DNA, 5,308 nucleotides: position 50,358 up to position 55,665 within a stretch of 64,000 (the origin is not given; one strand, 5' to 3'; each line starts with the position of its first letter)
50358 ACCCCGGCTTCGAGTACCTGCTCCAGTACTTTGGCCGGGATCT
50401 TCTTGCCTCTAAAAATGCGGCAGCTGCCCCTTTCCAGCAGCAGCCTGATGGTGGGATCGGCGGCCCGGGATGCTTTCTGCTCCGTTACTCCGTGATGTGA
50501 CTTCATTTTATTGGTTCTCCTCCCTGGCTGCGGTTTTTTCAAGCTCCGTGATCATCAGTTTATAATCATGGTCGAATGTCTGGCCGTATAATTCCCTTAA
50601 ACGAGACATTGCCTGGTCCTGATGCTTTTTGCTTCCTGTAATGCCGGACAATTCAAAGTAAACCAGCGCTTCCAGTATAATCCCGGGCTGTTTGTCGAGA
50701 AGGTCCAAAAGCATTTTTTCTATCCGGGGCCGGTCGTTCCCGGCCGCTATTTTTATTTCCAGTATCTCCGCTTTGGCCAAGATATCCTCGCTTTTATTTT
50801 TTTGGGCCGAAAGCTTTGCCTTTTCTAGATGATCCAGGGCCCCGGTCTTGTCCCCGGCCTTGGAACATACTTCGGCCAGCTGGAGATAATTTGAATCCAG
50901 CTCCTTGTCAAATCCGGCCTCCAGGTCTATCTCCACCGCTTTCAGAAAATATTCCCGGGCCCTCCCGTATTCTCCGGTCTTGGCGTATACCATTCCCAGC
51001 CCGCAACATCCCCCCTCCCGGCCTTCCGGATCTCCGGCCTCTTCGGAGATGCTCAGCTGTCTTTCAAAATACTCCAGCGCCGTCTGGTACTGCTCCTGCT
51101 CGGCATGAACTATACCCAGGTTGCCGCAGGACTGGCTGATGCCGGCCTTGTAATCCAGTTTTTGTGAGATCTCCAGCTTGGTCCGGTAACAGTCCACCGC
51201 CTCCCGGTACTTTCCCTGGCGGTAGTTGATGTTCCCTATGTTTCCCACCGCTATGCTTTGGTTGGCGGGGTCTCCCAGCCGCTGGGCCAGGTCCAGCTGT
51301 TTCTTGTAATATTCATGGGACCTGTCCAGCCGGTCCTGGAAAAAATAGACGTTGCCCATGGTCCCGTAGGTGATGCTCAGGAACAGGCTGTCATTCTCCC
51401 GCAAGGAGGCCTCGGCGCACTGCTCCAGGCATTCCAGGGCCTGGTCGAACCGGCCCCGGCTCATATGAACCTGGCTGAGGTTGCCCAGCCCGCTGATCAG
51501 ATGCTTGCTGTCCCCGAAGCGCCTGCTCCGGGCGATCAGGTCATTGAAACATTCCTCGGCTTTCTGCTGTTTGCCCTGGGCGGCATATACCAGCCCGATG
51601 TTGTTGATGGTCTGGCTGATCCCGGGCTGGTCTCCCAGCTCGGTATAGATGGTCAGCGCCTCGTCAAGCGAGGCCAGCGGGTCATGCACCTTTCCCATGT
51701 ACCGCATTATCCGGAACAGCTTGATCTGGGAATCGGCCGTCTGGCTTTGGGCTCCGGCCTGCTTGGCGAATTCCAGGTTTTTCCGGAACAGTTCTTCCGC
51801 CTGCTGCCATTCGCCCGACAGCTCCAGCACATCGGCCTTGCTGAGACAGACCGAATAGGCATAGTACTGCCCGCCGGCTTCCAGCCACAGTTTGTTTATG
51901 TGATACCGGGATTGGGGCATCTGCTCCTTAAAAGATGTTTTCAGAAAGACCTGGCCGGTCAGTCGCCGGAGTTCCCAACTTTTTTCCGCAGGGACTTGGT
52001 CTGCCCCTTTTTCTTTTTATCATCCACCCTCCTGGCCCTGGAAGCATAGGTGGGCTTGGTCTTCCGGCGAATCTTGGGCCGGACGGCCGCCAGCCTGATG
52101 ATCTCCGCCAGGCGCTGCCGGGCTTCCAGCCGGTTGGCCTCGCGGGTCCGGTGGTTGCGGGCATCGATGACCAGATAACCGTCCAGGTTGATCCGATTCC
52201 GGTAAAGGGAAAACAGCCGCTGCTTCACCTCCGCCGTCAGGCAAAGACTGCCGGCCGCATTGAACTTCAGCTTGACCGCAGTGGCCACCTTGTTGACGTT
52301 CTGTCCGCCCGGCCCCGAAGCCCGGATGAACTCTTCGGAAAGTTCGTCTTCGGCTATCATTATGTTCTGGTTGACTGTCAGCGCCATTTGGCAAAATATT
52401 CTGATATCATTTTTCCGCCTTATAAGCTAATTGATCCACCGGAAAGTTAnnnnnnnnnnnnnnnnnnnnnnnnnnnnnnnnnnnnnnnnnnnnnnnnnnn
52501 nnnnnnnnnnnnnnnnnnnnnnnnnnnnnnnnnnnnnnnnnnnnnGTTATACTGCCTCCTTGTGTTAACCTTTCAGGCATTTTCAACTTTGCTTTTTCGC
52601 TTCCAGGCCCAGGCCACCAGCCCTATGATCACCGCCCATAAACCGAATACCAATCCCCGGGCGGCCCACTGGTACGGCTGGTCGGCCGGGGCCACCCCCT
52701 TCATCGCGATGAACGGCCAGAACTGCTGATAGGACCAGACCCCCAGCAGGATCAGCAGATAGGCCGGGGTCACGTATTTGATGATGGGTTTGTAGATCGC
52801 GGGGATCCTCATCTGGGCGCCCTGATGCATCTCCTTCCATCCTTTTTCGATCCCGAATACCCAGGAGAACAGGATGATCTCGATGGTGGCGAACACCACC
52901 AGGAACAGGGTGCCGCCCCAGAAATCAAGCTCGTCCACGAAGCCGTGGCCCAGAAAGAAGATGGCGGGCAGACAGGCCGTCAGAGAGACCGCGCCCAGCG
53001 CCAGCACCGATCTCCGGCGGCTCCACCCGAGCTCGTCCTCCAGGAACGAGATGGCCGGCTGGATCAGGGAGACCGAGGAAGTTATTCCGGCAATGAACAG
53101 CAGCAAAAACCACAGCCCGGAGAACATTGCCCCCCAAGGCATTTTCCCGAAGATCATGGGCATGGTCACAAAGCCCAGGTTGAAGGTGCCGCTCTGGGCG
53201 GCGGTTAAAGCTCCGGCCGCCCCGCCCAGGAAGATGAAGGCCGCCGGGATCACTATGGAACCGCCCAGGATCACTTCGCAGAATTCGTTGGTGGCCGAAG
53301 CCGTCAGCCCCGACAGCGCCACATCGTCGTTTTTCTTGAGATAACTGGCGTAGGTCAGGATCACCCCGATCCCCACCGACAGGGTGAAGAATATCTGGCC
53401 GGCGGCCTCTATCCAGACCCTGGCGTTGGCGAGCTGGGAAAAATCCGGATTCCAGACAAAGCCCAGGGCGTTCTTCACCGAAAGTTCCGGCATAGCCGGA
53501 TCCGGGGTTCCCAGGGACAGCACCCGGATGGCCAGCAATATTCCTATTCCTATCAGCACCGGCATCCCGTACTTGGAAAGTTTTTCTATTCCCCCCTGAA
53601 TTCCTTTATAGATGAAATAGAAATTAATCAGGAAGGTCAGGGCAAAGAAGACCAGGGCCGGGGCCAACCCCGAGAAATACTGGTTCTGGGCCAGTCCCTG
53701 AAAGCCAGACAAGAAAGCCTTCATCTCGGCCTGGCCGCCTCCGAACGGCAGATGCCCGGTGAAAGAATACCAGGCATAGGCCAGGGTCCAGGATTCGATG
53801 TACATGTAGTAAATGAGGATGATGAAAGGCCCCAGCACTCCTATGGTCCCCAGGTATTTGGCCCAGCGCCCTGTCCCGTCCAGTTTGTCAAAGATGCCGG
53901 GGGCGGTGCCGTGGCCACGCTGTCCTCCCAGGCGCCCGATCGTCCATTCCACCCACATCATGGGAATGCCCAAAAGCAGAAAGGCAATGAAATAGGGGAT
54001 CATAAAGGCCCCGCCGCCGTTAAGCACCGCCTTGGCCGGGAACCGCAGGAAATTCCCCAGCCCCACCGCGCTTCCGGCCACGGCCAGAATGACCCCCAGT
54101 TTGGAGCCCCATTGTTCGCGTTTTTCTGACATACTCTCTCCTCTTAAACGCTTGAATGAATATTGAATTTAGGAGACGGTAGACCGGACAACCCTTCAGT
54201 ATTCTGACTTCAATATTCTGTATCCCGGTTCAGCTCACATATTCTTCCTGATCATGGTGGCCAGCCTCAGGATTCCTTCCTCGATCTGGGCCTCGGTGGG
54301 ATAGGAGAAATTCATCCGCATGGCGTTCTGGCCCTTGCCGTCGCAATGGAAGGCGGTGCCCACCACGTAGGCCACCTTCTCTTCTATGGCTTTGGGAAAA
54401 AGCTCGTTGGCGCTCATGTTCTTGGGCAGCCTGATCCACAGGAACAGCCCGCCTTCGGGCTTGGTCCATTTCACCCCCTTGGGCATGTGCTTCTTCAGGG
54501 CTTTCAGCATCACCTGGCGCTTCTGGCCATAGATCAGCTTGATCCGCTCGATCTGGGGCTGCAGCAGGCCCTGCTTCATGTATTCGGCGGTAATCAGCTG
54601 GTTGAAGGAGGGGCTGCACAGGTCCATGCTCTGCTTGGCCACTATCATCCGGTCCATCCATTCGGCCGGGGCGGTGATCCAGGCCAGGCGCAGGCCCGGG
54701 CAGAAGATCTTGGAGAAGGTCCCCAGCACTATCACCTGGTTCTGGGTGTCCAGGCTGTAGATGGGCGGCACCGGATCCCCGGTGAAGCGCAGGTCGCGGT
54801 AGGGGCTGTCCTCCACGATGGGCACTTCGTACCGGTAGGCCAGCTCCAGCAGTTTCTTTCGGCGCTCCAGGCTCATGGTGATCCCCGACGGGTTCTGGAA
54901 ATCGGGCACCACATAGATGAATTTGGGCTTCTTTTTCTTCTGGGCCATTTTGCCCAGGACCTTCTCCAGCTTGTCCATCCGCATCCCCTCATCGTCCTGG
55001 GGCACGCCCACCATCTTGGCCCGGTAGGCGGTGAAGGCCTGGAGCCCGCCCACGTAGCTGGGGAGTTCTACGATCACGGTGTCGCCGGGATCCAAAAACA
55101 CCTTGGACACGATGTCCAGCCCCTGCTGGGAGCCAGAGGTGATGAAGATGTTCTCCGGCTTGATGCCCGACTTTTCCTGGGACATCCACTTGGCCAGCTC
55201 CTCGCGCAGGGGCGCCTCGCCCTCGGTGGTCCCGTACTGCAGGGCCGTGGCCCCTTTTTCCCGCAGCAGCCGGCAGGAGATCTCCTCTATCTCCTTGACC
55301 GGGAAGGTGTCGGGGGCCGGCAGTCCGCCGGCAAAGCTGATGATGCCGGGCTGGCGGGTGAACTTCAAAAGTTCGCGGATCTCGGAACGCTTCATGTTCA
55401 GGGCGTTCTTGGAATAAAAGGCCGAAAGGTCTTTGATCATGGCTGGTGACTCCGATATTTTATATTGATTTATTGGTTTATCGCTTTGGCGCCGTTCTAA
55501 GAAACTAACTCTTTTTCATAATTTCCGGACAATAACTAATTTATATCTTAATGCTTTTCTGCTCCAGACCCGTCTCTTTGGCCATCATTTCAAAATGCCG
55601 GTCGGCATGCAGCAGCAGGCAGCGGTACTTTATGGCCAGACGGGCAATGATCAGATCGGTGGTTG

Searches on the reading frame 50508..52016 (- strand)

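Call 77: search_protein_families(library=pfam, proteins=[window:50508-52016:-], max_evalue=0.00001)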
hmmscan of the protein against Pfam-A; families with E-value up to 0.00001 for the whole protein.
window:50508-52016:- (502 aa): 19 families
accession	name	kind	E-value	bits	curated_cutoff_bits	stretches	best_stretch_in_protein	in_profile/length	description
PF13424.12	TPR_12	-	2.7e-46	156.1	30.1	4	258-325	7-76/77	Tetratricopeptide repeat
PF07719.23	TPR_2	-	1.9e-32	109.1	27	0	337-364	4-31/34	Tetratricopeptide repeat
PF00515.34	TPR_1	-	8.3e-32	108.1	27.8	0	337-364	4-31/34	Tetratricopeptide repeat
PF13176.12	TPR_7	-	2.4e-28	96.2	27.9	0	296-331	1-36/36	Tetratricopeptide repeat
PF13374.12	TPR_10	-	1.2e-27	95.5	27.5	0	177-202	5-30/42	Tetratricopeptide repeat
PF13181.12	TPR_8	-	1.2e-27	94.1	25.7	0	337-364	4-31/34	Tetratricopeptide repeat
PF17874.7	TPR_MalT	-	3.3e-17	63.2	45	2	138-250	44-157/336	MalT-like TPR region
PF13428.12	TPR_14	-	1.6e-14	53.4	23.5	0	180-203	7-30/44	Tetratricopeptide repeat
PF07721.20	TPR_4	-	2e-10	40.7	27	0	177-199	4-26/26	Tetratricopeptide repeat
PF13174.12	TPR_6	-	8.1e-09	36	26.3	0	140-163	6-29/33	Tetratricopeptide repeat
PF14938.12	SNAP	-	1.3e-08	35.1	25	0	61-207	42-188/282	Soluble NSF attachment protein, SNAP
PF13432.12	TPR_16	-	1.5e-08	35.4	32.7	0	339-363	36-60/65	Tetratricopeptide repeat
PF24885.1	TPR_NPHP3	-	3.6e-08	33.5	100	0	80-197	84-206/239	Nephrocystin-3 TPR domain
PF10602.15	RPN7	-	6e-08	33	29.6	0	259-361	41-140/174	26S proteasome subunit RPN7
PF13371.12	TPR_9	-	9e-08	32.5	35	0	300-329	35-64/73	Tetratricopeptide repeat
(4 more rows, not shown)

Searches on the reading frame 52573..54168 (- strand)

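Call 77: search_protein_families(library=pfam, proteins=[window:52573-54168:-], max_evalue=0.00001)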
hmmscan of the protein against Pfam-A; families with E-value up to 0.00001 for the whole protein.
window:52573-54168:- (531 aa): 1 family
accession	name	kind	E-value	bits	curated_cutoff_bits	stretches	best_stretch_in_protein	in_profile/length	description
PF00209.24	SNF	-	1e-54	186.6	27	2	177-476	182-478/524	Sodium:neurotransmitter symporter family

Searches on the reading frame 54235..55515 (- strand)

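Call 77: search_protein_families(library=pfam, proteins=[window:54235-55515:-], max_evalue=0.00001)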
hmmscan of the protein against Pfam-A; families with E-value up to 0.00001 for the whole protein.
window:54235-55515:- (426 aa): 2 families
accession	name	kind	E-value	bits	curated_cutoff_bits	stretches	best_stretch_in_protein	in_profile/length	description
PF00155.27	Aminotran_1_2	-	1.2e-46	160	19.7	1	85-416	29-359/361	Aminotransferase class I and II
PF12897.13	Asp_aminotransf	-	2.2e-09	37.1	27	1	147-423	127-410/421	Aspartate amino-transferase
